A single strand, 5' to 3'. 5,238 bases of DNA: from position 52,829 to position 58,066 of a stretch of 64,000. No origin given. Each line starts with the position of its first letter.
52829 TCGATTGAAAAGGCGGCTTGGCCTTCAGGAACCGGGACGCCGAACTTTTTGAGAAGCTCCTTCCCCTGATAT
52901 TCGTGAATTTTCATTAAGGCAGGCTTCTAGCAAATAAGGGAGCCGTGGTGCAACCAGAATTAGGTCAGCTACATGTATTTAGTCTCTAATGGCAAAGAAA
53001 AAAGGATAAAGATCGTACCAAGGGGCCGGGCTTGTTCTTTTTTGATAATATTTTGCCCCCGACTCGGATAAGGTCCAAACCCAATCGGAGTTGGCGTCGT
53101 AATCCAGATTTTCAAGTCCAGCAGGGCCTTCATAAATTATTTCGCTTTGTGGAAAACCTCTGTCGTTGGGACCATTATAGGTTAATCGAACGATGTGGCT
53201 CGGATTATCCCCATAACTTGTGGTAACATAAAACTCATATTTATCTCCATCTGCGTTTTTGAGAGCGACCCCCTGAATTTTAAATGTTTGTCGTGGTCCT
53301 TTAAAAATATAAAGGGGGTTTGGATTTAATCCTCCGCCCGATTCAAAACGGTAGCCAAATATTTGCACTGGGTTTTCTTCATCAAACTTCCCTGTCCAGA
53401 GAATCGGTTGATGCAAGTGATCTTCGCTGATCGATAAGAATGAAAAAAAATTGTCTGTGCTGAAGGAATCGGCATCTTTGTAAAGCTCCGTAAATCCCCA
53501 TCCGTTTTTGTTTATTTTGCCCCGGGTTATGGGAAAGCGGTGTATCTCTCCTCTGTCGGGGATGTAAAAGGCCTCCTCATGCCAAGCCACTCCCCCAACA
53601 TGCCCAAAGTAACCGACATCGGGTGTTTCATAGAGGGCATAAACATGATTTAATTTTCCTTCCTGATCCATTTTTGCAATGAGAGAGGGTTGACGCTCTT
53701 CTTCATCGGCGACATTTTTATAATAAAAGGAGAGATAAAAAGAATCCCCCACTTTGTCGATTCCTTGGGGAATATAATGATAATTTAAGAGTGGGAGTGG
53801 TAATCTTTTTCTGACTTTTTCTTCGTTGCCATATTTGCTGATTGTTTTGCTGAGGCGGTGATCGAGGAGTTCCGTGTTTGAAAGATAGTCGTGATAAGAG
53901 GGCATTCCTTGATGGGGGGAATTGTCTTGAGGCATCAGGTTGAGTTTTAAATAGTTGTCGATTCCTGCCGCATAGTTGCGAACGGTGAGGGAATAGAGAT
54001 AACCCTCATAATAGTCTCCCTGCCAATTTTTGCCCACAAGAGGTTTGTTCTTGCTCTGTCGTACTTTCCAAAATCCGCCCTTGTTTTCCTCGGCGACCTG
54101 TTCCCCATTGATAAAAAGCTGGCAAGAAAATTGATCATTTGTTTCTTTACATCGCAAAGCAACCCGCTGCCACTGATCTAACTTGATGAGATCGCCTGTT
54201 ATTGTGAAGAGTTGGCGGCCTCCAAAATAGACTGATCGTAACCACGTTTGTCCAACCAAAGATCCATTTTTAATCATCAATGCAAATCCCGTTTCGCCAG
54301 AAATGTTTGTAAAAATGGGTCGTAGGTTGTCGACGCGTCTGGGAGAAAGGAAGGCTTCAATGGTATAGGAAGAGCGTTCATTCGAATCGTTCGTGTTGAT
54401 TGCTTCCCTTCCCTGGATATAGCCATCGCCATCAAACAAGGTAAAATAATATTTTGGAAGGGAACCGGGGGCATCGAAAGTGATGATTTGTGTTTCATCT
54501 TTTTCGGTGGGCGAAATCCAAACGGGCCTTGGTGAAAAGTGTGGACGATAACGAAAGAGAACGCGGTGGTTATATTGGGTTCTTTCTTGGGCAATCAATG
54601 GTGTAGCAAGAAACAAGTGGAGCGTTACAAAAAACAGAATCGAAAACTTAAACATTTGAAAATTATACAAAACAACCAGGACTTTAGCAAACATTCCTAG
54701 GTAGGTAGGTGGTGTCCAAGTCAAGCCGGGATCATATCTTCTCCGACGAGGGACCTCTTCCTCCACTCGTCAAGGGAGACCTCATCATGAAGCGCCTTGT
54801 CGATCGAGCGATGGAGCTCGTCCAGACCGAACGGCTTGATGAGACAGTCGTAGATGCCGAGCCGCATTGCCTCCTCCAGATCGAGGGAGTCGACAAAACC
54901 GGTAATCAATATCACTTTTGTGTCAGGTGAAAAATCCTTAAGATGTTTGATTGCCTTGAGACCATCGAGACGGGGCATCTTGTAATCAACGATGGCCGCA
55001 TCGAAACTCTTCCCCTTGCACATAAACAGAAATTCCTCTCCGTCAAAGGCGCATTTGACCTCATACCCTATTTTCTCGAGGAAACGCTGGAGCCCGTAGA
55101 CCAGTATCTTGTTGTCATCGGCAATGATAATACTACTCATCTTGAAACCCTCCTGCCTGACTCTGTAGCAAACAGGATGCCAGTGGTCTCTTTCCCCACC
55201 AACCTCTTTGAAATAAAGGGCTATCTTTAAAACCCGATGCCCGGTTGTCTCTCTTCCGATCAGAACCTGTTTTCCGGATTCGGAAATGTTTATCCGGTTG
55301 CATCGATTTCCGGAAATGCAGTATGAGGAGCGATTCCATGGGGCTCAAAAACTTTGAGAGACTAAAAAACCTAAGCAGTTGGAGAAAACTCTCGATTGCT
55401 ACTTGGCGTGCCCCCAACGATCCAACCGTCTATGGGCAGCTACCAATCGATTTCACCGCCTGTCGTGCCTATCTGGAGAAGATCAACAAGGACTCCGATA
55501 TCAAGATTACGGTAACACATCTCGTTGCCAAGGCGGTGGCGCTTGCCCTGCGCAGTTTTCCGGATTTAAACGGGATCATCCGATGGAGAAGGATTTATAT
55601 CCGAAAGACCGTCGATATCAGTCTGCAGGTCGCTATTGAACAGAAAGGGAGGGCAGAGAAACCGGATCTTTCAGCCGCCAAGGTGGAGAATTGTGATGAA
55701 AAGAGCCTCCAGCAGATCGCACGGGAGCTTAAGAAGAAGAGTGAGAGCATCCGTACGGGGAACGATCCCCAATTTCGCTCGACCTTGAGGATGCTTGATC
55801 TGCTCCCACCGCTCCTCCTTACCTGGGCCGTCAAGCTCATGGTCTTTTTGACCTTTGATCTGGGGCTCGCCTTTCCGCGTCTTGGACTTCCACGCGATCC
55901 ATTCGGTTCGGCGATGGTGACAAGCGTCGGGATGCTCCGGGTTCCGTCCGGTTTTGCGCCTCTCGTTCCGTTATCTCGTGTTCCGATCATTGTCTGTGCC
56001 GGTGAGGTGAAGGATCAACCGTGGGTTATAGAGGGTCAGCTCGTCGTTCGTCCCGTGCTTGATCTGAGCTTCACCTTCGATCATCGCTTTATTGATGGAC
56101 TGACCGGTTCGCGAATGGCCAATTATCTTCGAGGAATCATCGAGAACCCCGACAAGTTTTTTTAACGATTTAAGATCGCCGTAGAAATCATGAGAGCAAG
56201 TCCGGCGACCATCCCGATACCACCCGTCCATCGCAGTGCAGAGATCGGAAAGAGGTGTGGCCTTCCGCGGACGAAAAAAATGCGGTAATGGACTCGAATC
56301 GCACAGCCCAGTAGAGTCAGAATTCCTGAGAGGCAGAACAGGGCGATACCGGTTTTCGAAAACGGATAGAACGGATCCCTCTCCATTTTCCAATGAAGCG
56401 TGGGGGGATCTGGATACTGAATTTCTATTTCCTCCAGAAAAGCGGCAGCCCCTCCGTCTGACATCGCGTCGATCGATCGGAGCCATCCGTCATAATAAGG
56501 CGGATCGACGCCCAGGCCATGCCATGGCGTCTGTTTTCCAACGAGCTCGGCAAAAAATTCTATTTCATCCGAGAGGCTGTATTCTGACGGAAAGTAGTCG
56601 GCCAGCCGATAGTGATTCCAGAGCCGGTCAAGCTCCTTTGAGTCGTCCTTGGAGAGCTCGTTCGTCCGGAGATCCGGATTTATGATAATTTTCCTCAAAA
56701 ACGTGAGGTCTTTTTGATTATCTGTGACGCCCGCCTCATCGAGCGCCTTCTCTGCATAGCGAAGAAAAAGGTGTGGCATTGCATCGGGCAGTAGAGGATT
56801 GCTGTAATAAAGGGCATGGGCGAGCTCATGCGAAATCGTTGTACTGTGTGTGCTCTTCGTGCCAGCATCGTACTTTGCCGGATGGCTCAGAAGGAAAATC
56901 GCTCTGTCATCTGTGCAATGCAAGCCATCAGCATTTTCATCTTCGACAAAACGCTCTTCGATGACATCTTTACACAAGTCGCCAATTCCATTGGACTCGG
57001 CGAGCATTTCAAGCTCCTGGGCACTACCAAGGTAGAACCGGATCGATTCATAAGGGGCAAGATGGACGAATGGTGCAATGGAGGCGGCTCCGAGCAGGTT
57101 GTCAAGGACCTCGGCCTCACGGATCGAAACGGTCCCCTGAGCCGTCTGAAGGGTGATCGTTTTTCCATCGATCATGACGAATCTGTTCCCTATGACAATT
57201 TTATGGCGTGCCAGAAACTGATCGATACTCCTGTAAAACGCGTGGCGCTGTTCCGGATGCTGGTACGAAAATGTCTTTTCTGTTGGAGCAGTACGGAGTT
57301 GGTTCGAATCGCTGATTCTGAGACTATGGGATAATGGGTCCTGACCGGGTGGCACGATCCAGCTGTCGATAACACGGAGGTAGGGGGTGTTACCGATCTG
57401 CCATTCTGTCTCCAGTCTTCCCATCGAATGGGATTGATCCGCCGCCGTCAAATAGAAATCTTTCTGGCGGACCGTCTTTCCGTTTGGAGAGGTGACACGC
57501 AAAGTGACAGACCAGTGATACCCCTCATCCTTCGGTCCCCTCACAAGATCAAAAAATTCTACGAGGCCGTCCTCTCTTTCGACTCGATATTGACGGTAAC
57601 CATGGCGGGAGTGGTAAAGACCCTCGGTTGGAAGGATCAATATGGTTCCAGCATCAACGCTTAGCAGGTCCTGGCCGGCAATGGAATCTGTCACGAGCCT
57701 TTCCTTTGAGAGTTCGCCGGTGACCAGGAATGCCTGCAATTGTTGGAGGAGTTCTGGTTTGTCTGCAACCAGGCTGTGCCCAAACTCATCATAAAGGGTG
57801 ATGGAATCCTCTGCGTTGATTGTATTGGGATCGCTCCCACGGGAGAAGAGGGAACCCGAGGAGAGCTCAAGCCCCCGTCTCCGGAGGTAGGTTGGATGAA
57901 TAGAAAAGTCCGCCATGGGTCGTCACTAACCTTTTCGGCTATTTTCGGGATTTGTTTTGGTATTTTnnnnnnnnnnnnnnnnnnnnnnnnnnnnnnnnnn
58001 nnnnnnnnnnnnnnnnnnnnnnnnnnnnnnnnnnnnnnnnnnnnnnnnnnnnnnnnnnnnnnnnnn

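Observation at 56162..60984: Dictyostelium GbpA/B-like architecture (MBL-fold class-II PDE domain plus two cNMP-binding domains) in a 1005-aa bacterial protein, next to a membrane HExxH peptidase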

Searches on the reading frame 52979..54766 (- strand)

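Call 3: search_protein_families(library=pfam, proteins=[window:52979-54766:-], max_evalue=0.1)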
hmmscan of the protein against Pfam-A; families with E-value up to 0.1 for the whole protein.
window:52979-54766:- (595 aa): 3 families
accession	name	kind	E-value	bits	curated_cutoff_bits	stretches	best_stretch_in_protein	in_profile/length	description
PF13385.13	Laminin_G_3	-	7.9e-10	39.5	27.6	1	123-266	9-144/151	Concanavalin A-like lectin/glucanases superfamily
PF20055.5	DUF6454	-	0.0062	16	22.3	1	303-403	13-112/292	Family of unknown function (DUF6454)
PF10049.14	DUF2283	-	0.074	13.7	23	0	337-372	5-40/49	Protein of unknown function (DUF2283)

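Call 31: search_protein_families(library=padloc, proteins=[window:52979-54766:-], max_evalue=0.01)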
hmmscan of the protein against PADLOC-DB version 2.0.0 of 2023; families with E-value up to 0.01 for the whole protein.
window:52979-54766:- (595 aa): 0 families

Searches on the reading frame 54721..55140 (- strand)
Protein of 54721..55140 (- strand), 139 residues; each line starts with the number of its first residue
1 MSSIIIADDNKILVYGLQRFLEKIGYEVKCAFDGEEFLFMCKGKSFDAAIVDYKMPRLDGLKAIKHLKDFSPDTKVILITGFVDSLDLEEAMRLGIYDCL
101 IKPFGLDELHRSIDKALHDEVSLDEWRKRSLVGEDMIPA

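Call 3: search_protein_families(library=pfam, proteins=[window:54721-55140:-], max_evalue=0.1)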
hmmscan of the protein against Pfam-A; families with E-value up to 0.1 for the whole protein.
window:54721-55140:- (139 aa): 1 family
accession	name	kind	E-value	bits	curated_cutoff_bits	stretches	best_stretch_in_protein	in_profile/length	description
PF00072.30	Response_reg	-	1.1e-25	90.4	30.2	1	4-113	1-110/111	Response regulator receiver domain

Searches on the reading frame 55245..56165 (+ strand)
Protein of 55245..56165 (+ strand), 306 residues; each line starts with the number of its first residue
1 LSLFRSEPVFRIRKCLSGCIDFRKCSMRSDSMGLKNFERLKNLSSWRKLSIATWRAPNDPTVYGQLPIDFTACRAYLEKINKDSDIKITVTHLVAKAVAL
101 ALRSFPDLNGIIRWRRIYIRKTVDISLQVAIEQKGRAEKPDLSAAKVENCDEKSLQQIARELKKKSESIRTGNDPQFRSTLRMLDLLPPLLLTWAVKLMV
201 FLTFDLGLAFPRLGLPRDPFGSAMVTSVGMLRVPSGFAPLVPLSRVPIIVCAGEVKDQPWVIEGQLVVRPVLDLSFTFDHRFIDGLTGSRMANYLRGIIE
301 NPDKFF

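Call 3: search_protein_families(library=pfam, proteins=[window:55245-56165:+], max_evalue=0.1)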
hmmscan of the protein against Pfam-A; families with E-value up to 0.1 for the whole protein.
window:55245-56165:+ (306 aa): 1 family
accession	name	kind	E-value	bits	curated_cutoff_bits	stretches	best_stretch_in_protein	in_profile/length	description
PF00198.28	2-oxoacid_dh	-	2.3e-31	109.5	23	2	222-305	149-230/232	2-oxoacid dehydrogenases acyltransferase (catalytic domain)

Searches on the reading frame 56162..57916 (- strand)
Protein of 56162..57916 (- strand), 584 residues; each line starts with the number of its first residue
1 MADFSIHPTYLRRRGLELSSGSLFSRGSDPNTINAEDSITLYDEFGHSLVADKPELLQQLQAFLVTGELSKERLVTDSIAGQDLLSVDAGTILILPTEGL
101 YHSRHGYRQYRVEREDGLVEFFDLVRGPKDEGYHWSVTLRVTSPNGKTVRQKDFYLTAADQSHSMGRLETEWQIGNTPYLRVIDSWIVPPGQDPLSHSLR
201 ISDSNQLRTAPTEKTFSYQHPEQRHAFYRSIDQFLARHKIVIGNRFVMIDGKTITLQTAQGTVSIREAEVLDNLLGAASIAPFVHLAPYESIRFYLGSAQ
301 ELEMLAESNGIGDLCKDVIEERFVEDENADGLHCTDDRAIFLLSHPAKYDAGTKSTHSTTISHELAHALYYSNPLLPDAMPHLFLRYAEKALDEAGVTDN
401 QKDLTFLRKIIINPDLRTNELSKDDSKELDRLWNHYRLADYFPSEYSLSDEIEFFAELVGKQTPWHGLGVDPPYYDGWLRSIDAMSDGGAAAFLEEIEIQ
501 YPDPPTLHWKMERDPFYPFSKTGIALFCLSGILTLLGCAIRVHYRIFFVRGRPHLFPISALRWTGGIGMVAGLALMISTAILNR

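Call 3: search_protein_families(library=pfam, proteins=[window:56162-57916:-], max_evalue=0.1)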
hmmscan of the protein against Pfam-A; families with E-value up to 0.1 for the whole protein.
window:56162-57916:- (584 aa): 1 family
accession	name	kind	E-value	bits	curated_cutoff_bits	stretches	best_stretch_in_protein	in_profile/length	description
PF03990.20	DUF348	-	0.063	13.5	24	0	247-263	3-19/41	G5-linked-Ubiquitin-like domain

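Call 4: search_protein_families(library=ncbifam, proteins=[window:56162-57916:-], max_evalue=0.1)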
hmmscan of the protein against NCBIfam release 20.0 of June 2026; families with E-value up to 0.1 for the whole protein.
window:56162-57916:- (584 aa): 0 families

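Call 14: find_homologous_proteins(query=window:56162-57916:-)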
Query window:56162-57916:- (584 aa): 1 proteins with E <= 0.001 among 8000 candidates.
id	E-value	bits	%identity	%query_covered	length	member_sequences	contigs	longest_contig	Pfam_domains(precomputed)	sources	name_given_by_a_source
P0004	0.0e+0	1346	100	100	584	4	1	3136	-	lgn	-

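Call 28: search_solved_structures(query=window:56162-57916:-, max_evalue=10)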
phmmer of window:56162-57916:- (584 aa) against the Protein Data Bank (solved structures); distinct sequences matched with E-value up to 10: 0.

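Call 31: search_protein_families(library=padloc, proteins=[window:56162-57916:-], max_evalue=0.01)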
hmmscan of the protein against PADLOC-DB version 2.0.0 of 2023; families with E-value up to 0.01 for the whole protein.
window:56162-57916:- (584 aa): 0 families

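Call 32: search_protein_families(library=phrogs, proteins=[window:56162-57916:-], max_evalue=0.01)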
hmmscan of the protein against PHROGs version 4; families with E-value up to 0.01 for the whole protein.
window:56162-57916:- (584 aa): 0 families

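Call 36: predict_structure(protein=window:56162-57916:-)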
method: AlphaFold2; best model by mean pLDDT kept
length: 584 residues; sequences in the alignment: 1
mean_pLDDT: 39.2   pTM: 0.25
mean pLDDT of the five models: 39.2, 35.5, 34.7, 31.7, 31.5
residues with pLDDT >= 90: 0; 70-90: 35; 50-70: 90; < 50: 459
segments of 3 or more residues with pLDDT < 50: 1-107, 112-122, 128-133, 138-144, 154-381, 414-419, 439-519, 549-551
pLDDT, mean of each block of 10 residues (from residue 1): 26 32 33 35 37 41 35 27 28 31 42 44 49 49 48 44 32 31 28 28 24 27 29 28 27 32 32 29 23 27 33 32 33 28 26 27 33 38 55 69 74 47 67 57 38 40 31 32 30 27 31 40 62 69 56 52 67 71 60
secondary structure, 60 per line:
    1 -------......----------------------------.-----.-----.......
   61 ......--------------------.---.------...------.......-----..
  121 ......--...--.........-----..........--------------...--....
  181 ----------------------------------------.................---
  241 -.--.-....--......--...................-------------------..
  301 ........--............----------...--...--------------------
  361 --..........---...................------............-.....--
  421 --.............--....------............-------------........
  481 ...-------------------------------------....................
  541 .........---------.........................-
elements in order: H8-13 H54-66 E107-113 E119-126 E134-142 E148-157 E172-174 E177-180 H221-237 E247-250 E253-258 E261-266 H267-279 H299-308 H311-322 E333-335 E338-340 H363-372 H376-394 H401-412 H414-418 H423-435 H438-441 H448-459 H473-483 H521-549 H559-583

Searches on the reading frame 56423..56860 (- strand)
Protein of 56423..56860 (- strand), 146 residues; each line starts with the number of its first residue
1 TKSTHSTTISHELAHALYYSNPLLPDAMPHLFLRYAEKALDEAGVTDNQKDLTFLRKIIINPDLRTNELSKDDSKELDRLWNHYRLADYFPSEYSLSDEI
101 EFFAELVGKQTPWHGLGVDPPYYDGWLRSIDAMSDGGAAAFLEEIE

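Call 37: search_protein_families(library=pfam, proteins=[window:56423-56860:-], max_evalue=10)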
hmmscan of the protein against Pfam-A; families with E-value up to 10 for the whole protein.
seq(146 aa): 0 families

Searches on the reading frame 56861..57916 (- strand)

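Call 37: search_protein_families(library=pfam, proteins=[window:56861-57916:-], max_evalue=10)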
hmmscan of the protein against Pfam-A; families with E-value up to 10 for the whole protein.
seq(352 aa): 1 family
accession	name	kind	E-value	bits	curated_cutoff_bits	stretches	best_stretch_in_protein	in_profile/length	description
PF03990.20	DUF348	-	0.05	13.8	24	1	247-263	3-19/41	G5-linked-Ubiquitin-like domain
